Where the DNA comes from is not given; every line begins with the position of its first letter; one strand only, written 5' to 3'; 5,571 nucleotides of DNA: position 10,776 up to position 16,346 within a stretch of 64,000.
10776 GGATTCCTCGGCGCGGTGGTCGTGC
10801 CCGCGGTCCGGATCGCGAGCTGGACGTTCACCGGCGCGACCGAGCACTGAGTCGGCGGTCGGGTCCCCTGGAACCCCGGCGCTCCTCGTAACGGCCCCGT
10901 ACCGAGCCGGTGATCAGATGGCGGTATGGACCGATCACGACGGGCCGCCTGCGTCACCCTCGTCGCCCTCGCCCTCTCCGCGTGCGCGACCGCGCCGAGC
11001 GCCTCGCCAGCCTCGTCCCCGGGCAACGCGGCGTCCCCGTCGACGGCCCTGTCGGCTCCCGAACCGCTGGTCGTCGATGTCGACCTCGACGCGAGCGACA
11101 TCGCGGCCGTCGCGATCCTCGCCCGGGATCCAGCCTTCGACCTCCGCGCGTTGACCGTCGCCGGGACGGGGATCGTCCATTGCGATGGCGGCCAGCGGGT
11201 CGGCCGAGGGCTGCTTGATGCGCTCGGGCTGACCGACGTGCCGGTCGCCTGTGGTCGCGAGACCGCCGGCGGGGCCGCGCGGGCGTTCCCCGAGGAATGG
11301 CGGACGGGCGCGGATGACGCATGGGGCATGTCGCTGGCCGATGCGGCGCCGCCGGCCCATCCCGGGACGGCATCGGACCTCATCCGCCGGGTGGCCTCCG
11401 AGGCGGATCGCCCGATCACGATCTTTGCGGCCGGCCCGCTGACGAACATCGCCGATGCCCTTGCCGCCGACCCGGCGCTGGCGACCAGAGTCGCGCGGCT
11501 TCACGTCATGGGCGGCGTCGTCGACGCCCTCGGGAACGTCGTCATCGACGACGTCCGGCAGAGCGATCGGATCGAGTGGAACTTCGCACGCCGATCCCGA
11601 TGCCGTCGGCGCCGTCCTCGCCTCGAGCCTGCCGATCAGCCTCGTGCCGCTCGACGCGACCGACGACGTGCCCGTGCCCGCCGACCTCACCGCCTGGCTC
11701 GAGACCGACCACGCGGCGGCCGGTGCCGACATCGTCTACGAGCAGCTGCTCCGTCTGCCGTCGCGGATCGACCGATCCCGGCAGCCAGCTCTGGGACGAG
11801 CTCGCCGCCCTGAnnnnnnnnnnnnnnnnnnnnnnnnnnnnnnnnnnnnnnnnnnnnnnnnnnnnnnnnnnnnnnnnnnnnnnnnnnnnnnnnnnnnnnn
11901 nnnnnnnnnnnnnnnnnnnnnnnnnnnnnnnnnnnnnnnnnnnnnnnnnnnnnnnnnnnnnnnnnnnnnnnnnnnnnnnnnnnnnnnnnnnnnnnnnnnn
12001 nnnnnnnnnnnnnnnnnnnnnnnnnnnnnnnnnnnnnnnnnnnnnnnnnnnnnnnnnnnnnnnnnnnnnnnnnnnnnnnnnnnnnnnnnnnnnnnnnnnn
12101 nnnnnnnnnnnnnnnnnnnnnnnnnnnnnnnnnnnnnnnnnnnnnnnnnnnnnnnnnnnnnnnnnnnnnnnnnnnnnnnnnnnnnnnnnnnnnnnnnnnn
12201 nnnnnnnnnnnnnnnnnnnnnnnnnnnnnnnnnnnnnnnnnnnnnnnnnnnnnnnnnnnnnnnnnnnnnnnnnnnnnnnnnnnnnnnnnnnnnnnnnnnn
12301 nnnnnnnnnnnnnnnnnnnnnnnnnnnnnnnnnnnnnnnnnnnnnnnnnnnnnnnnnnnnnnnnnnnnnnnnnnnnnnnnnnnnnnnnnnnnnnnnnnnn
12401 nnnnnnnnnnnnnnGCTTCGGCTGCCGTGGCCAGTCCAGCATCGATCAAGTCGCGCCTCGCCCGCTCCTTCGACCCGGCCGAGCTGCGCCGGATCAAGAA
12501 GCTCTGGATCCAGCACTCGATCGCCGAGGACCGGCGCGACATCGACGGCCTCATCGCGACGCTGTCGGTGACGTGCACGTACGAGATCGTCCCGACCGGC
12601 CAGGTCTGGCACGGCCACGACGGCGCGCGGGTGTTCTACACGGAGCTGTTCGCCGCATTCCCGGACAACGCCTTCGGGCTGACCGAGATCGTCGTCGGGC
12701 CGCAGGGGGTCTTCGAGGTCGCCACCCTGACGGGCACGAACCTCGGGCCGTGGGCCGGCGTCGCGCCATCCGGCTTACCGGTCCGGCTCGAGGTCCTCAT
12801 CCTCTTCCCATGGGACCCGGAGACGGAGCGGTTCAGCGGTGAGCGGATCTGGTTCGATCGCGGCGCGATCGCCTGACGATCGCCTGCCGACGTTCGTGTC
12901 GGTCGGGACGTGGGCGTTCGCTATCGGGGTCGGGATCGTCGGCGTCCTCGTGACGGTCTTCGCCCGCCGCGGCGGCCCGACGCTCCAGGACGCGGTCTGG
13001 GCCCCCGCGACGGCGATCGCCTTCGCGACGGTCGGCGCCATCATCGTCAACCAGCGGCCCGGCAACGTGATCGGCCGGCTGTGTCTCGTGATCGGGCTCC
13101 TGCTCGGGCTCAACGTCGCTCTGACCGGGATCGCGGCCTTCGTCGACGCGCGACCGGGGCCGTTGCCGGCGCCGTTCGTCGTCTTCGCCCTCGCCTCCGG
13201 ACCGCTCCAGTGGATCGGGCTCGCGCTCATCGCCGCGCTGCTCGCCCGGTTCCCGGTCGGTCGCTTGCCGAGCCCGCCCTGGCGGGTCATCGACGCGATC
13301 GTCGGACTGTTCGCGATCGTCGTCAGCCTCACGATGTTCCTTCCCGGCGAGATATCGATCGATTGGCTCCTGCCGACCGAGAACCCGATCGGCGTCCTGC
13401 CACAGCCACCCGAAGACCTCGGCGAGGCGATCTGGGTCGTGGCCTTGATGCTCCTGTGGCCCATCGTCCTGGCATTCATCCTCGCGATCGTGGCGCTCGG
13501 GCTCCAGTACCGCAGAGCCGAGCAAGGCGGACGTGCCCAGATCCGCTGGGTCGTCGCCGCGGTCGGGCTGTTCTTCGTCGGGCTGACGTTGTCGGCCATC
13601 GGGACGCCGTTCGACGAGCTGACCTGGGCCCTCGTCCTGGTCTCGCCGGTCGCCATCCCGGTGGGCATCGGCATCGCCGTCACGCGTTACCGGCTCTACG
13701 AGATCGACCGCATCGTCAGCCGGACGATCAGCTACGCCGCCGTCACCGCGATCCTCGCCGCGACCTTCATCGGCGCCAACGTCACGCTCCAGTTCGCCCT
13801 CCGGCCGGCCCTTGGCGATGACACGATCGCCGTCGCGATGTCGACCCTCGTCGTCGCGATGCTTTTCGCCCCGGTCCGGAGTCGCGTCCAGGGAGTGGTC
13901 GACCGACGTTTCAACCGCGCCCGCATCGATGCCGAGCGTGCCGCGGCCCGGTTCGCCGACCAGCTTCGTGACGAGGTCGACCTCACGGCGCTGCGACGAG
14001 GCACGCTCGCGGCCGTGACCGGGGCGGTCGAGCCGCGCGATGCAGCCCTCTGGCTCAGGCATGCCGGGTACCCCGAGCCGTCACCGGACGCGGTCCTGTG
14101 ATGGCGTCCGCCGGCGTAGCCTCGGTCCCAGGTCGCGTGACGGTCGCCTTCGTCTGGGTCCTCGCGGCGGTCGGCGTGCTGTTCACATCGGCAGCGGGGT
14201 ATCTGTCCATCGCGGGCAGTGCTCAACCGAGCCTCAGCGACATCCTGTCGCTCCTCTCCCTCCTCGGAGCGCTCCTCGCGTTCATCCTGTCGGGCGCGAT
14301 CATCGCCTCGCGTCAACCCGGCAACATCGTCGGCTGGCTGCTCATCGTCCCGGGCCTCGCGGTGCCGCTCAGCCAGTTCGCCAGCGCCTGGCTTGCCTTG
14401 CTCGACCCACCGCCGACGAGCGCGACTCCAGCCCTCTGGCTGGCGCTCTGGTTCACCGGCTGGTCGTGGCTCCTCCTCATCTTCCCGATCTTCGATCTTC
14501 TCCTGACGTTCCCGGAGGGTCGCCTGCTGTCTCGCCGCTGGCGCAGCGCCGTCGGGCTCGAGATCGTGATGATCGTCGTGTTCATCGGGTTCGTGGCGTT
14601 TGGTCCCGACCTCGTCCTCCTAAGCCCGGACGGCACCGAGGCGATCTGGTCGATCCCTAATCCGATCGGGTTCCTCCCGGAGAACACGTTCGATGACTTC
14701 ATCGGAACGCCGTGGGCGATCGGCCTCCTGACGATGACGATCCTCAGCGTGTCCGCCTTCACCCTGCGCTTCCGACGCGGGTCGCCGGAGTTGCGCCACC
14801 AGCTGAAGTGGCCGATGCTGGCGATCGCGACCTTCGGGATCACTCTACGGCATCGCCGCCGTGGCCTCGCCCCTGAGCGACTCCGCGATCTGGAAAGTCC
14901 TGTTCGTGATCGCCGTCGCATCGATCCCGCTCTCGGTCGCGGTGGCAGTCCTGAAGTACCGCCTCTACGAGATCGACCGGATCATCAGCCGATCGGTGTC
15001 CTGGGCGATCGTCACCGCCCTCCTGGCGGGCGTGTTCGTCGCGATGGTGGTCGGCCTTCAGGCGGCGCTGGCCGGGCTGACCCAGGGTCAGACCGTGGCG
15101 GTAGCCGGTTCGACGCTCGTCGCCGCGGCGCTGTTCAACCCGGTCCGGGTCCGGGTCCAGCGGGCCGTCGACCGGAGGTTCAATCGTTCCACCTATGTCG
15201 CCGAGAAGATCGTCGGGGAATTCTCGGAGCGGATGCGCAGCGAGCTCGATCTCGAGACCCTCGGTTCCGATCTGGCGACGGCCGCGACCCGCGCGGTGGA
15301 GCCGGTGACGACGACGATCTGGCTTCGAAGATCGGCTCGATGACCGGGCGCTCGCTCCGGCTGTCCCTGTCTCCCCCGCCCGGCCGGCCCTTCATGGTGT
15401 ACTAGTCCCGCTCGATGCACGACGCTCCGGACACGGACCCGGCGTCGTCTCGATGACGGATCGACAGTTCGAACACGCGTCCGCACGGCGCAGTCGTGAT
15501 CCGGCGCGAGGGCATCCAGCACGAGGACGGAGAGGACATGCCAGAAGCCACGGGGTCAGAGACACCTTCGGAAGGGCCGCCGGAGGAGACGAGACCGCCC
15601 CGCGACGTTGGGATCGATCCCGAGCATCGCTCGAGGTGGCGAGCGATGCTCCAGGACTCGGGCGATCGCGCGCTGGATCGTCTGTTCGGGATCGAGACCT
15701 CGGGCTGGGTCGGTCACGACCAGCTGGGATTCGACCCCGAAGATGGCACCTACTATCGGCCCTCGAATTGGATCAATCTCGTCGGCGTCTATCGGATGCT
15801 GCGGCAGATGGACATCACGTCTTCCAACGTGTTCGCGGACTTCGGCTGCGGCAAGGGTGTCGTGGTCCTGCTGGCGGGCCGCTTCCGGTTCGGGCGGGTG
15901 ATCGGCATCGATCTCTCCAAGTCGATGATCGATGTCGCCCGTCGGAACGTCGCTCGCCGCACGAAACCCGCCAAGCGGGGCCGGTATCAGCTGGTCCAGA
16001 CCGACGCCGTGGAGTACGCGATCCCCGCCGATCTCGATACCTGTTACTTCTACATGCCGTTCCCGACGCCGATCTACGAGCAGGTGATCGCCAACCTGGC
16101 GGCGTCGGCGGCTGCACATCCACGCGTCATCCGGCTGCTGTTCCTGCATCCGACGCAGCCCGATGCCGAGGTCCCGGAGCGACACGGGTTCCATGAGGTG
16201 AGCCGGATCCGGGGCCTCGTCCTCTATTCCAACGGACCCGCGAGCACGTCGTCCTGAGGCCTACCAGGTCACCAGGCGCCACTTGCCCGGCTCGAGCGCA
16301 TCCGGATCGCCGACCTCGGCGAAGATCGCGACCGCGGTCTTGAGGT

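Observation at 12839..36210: Ten-member expansion of a polytopic membrane family with no output domain (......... / DRRFDR-motif proteins)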

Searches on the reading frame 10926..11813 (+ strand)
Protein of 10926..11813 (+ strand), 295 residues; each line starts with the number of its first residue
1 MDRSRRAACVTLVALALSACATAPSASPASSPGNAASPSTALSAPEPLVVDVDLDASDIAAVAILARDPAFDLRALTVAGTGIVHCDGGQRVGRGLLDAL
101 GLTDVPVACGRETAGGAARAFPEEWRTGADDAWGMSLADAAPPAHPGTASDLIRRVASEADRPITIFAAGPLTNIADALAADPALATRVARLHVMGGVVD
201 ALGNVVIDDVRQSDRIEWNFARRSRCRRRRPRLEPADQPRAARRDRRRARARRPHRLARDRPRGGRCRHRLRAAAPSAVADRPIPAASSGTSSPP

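Call 27: search_protein_families(library=pfam, proteins=[window:10926-11813:+], max_evalue=0.001)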
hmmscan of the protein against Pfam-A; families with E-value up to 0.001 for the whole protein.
window:10926-11813:+ (295 aa): 1 family
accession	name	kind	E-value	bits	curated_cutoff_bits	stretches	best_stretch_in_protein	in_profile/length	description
PF01156.24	IU_nuc_hydro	-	1.4e-23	84.4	34.2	1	49-220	2-164/297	Inosine-uridine preferring nucleoside hydrolase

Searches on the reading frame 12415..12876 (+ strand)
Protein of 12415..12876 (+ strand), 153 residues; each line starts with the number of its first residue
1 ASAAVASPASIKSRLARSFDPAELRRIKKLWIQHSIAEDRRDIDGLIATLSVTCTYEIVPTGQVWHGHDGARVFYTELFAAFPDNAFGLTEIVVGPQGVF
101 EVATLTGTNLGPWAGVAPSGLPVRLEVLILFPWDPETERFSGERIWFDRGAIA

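Call 8: search_protein_families(library=pfam, proteins=[window:12415-12876:+], max_evalue=0.01)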
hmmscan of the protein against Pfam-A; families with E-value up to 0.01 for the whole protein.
window:12415-12876:+ (153 aa): 2 families
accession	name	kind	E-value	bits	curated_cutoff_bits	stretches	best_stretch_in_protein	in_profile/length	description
PF07366.18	SnoaL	-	2.2e-11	44.1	28.4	1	39-149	12-119/126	SnoaL-like polyketide cyclase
PF12680.13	SnoaL_2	-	6.4e-09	36.8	27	1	37-129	7-90/102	SnoaL-like domain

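Call 71: search_protein_families(library=ncbifam, proteins=[window:12415-12873:+], max_evalue=0.001)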
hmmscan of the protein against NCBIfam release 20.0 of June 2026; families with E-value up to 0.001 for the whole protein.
window:12415-12873:+ (153 aa): 1 family
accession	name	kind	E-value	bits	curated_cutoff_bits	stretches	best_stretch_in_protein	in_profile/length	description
TIGR02096.1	TIGR02096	subfamily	0.00019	21.8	97.1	1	31-120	4-94/129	ketosteroid isomerase-related protein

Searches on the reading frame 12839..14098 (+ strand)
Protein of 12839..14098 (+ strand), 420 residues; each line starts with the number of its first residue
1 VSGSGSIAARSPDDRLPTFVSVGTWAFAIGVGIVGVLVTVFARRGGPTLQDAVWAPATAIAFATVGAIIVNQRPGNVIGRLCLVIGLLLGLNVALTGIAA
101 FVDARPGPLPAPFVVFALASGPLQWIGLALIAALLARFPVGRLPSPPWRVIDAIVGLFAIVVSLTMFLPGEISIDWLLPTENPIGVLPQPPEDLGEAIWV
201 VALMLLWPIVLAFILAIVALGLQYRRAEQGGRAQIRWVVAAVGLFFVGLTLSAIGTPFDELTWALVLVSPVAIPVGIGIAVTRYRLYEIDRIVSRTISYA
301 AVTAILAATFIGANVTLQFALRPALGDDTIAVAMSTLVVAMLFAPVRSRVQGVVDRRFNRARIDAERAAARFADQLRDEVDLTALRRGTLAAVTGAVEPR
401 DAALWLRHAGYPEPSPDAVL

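Call 5: search_protein_families(library=pfam, proteins=[window:12839-14098:+], max_evalue=1)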
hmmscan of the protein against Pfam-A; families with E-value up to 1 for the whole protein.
window:12839-14098:+ (420 aa): 1 family
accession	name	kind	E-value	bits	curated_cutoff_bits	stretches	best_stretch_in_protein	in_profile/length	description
PF12046.13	CCB1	-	0.2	11.5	25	1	238-272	86-120/168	Cofactor assembly of complex C subunit B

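Call 6: search_protein_families(library=ncbifam, proteins=[window:12839-14098:+], max_evalue=1)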
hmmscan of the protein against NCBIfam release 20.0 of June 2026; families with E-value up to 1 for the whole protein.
window:12839-14098:+ (420 aa): 2 families
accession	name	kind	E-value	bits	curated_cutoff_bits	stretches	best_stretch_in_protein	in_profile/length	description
TIGR02916.1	PEP_his_kin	equivalog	0.00013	20.7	300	1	191-408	119-346/679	XrtA/PEP-CTERM system histidine kinase PrsK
NF004432.0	PRK05771.3-1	equivalog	0.0024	16.3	1044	1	206-327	450-572/643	V-type ATP synthase subunit I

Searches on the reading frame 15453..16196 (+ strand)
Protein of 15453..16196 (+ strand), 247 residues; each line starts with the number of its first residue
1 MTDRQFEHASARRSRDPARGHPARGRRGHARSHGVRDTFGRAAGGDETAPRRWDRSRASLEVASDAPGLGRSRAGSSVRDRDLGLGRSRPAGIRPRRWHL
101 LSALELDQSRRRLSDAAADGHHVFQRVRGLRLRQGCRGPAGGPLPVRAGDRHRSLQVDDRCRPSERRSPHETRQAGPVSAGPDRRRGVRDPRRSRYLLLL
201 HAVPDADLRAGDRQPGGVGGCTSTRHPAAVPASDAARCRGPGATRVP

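Call 8: search_protein_families(library=pfam, proteins=[window:15453-16196:+], max_evalue=0.01)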
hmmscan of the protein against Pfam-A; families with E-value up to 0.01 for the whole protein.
window:15453-16196:+ (247 aa): 0 families

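Call 70: search_protein_families(library=padloc, proteins=[window:15453-16193:+], max_evalue=0.001)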
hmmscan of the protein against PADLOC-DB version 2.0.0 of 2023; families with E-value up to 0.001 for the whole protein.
window:15453-16193:+ (247 aa): 0 families

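Call 71: search_protein_families(library=ncbifam, proteins=[window:15453-16193:+], max_evalue=0.001)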
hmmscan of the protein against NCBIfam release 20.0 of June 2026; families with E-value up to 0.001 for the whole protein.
window:15453-16193:+ (247 aa): 0 families
